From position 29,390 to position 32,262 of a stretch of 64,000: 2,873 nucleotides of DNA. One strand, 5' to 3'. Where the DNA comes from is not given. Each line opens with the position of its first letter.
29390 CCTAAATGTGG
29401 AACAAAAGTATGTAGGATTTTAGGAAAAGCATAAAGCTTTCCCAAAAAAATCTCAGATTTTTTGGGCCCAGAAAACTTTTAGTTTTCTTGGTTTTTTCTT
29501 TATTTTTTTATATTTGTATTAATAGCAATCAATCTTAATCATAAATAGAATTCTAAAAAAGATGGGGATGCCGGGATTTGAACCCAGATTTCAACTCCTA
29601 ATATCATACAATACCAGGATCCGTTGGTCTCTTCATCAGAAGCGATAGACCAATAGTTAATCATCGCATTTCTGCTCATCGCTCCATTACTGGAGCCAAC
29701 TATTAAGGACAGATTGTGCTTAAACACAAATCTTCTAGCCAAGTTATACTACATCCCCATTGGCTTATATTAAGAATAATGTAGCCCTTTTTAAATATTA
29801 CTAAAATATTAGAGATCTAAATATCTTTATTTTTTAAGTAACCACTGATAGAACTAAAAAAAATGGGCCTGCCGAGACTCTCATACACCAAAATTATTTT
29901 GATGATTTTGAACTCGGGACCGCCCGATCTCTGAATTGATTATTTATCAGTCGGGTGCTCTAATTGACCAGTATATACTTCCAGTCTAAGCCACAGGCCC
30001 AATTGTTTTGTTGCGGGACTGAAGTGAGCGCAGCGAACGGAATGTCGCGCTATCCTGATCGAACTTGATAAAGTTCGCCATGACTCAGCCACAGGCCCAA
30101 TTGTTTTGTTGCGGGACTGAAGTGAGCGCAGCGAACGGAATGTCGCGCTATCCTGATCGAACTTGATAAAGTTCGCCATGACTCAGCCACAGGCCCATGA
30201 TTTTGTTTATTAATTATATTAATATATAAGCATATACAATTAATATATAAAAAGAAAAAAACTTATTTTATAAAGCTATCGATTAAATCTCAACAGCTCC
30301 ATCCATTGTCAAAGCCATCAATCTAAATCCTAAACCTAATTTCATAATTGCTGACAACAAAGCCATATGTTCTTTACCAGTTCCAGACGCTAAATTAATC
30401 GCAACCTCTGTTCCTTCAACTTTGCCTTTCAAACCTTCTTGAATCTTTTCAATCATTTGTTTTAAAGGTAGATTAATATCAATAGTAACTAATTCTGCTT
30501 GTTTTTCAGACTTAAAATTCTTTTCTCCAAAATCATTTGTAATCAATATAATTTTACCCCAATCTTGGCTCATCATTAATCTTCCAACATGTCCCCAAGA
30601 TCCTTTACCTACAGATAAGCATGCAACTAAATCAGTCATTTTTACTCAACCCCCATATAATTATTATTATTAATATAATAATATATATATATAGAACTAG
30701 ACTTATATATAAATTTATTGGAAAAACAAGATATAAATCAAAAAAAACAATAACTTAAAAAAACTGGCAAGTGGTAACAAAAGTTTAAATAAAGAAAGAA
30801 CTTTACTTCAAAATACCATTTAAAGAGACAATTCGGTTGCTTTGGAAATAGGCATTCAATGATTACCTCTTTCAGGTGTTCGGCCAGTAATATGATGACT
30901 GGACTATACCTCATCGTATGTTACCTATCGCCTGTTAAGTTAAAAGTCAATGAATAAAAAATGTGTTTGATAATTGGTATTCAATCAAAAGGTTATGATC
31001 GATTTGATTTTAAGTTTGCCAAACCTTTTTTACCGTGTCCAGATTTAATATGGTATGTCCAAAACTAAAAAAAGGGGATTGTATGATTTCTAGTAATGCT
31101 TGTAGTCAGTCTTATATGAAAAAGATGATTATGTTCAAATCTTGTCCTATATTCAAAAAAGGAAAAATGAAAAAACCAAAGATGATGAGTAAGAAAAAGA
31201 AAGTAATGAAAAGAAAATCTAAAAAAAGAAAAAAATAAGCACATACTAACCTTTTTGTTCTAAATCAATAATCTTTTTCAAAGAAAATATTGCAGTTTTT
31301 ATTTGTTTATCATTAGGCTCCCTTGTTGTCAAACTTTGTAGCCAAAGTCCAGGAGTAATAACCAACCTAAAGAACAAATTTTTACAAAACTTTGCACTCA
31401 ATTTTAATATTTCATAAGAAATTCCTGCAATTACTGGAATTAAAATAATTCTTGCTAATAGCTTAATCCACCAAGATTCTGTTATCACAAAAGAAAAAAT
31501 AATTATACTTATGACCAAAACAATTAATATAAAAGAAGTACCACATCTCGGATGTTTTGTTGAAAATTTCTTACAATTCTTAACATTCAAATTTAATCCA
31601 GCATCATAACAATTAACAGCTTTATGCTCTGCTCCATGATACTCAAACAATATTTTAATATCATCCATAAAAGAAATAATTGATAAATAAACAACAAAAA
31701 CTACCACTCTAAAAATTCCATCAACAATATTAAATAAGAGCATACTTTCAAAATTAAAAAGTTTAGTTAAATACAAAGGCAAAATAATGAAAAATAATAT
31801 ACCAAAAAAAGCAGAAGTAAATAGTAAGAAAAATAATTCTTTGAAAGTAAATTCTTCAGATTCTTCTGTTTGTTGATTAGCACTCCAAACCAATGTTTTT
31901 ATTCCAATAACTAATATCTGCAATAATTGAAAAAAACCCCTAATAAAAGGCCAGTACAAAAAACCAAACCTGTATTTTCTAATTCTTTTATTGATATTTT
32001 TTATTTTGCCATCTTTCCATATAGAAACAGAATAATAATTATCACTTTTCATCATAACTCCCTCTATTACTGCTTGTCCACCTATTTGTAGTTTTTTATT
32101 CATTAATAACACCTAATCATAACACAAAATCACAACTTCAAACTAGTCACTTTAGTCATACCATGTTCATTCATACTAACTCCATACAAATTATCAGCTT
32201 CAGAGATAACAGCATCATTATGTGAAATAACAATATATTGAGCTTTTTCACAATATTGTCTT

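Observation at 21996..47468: Every tRNA gene is intron-split: 12 introns in 6 tRNAs, 9 non-canonical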

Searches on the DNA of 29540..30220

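Call 71: search_rna_families(source=window, start=29540, end=30220, threshold=evalue, max_evalue=10, show_alignments=4)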
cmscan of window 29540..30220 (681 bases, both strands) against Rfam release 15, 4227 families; matches with E-value up to 10: 5.
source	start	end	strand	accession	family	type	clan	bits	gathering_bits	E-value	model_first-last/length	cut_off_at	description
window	30031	30153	+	RF01638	ceN48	Gene; snRNA; snoRNA; HACA-box;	-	22.9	70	0.052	1-125/125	no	Caenorhabditis snoRNA ceN48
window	29564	29598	-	RF01684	mascRNA-menRNA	Gene;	-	19.2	42.5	0.35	1-56/56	no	MALAT1-associated small cytoplasmic RNA/MEN beta RNA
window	29540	29621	-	RF04321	tmRNA_permuted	Gene;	-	13.8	47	1.6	1-83/213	3'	permuted transfer-messenger RNA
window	29560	29598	-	RF00023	tmRNA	Gene;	CL00001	13.2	47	0.0036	1-374/374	no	transfer-messenger RNA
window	29624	29844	-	RF01295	SCARNA7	Gene; snRNA; snoRNA; scaRNA;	-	9.6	65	4.5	1-330/330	no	Small Cajal body-specific RNA 7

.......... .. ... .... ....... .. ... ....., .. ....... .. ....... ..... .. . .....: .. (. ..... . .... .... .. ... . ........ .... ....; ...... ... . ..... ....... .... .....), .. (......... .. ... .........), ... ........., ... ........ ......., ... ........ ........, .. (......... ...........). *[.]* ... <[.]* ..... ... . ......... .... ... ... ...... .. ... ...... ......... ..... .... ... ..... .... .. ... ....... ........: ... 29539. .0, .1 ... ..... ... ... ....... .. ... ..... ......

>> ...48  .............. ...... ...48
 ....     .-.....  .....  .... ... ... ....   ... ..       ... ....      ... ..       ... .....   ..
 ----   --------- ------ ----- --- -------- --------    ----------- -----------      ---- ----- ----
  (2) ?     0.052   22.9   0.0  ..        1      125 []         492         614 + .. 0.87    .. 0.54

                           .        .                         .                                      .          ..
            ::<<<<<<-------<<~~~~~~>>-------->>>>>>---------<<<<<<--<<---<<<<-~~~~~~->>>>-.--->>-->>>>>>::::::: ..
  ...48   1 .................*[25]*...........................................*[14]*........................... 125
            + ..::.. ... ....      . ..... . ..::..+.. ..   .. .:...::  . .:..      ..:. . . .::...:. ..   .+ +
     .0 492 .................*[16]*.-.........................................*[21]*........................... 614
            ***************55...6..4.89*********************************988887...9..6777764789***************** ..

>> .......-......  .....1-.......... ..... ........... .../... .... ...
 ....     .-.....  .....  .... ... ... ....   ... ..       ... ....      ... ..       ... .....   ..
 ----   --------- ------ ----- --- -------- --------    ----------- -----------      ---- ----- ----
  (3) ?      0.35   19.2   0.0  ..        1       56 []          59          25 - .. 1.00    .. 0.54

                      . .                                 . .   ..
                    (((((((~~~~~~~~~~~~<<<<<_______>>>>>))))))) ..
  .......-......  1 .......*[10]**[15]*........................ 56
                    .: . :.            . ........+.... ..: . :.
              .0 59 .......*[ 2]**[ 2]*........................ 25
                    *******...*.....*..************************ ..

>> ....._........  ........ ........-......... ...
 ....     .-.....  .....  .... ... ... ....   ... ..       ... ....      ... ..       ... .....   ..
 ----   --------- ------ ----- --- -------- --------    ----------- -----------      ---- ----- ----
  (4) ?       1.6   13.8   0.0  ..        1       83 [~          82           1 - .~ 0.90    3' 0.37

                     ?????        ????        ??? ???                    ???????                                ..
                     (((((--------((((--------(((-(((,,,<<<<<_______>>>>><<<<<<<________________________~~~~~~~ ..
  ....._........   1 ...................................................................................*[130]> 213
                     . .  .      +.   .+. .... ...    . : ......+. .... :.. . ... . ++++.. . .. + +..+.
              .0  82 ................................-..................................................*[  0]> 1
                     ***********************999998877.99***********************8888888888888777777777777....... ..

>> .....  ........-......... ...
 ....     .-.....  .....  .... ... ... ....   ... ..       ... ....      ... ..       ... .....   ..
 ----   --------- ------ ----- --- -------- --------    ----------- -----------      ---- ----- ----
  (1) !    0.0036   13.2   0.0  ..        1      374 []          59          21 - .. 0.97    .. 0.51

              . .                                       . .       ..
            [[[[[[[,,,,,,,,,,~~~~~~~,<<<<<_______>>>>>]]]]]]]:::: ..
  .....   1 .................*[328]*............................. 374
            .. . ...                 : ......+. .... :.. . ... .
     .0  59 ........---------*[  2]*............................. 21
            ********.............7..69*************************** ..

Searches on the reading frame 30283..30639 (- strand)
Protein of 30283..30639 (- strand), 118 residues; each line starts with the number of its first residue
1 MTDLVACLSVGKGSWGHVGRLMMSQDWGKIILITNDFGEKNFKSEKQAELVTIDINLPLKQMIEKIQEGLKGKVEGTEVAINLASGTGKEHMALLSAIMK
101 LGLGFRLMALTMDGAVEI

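Call 24: search_protein_families(library=pfam, proteins=[window:30283-30639:-], max_evalue=0.01)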
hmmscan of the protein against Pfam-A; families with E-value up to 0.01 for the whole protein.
window:30283-30639:- (118 aa): 0 families

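Call 52: find_encoding_contigs(protein=window:30283-30639:-, flank=3000, max_places=10)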
Protein window:30283-30639:- (118 aa): 14 contigs read that carry it; 10 places shown.
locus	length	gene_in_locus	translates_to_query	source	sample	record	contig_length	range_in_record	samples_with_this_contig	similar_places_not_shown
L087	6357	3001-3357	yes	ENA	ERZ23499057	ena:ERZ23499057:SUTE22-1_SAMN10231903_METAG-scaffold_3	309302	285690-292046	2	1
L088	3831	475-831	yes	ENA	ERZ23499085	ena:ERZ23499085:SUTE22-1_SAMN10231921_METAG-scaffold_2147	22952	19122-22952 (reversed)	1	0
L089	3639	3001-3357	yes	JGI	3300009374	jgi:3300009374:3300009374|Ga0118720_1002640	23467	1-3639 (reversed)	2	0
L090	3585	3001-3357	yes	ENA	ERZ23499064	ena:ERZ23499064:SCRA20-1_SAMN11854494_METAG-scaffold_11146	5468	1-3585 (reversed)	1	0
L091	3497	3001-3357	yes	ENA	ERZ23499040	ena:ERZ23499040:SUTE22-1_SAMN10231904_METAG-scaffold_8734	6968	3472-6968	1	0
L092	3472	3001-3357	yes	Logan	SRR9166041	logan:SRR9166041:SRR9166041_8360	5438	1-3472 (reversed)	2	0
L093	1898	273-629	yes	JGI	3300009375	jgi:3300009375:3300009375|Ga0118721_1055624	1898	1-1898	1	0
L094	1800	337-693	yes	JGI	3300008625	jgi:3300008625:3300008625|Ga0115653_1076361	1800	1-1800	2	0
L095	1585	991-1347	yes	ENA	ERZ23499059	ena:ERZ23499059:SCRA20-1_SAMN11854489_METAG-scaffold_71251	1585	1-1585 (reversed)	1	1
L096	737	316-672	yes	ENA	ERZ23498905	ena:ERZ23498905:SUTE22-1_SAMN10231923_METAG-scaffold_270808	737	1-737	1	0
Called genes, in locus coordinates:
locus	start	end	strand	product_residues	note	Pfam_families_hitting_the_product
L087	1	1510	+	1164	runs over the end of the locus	PF02463:SMC_N, PF13304:AAA_21 (weak), PF13476:AAA_23, PF06470:SMC_hinge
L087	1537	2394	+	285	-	PF07136:DUF1385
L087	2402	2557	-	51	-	-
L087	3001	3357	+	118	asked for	-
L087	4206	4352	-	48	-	PF18930:DUF5679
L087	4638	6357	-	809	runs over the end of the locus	-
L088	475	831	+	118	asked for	-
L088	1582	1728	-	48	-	PF18930:DUF5679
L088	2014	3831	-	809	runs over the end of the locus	-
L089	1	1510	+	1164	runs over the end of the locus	PF02463:SMC_N, PF13304:AAA_21 (weak), PF13476:AAA_23, PF06470:SMC_hinge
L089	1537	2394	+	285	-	PF07136:DUF1385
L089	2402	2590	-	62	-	-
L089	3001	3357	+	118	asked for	-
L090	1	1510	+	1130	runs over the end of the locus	?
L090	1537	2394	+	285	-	PF07136:DUF1385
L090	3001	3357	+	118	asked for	-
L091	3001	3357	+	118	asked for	-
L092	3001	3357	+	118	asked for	-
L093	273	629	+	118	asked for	-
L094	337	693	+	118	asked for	-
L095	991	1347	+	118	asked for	-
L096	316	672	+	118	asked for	-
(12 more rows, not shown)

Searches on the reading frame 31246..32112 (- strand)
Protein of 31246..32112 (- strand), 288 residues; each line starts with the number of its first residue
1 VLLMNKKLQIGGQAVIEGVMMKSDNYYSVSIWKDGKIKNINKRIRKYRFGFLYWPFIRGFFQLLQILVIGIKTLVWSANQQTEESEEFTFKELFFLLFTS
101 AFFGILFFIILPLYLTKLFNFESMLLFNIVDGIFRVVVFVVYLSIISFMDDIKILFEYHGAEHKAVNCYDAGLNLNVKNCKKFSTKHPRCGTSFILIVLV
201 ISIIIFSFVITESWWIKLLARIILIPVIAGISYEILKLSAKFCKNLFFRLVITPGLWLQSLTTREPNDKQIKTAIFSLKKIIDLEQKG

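Call 24: search_protein_families(library=pfam, proteins=[window:31246-32112:-], max_evalue=0.01)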
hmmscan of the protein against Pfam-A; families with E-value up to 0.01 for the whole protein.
window:31246-32112:- (288 aa): 2 families
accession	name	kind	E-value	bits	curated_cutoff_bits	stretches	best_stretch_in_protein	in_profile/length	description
PF07136.16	DUF1385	-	3.7e-83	278.7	22.1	1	54-283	1-226/227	Protein of unknown function (DUF1385)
PF16083.10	Phage_holin_3_3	-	0.0084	16.6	28.4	0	74-110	12-48/78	LydA holin phage, holin superfamily III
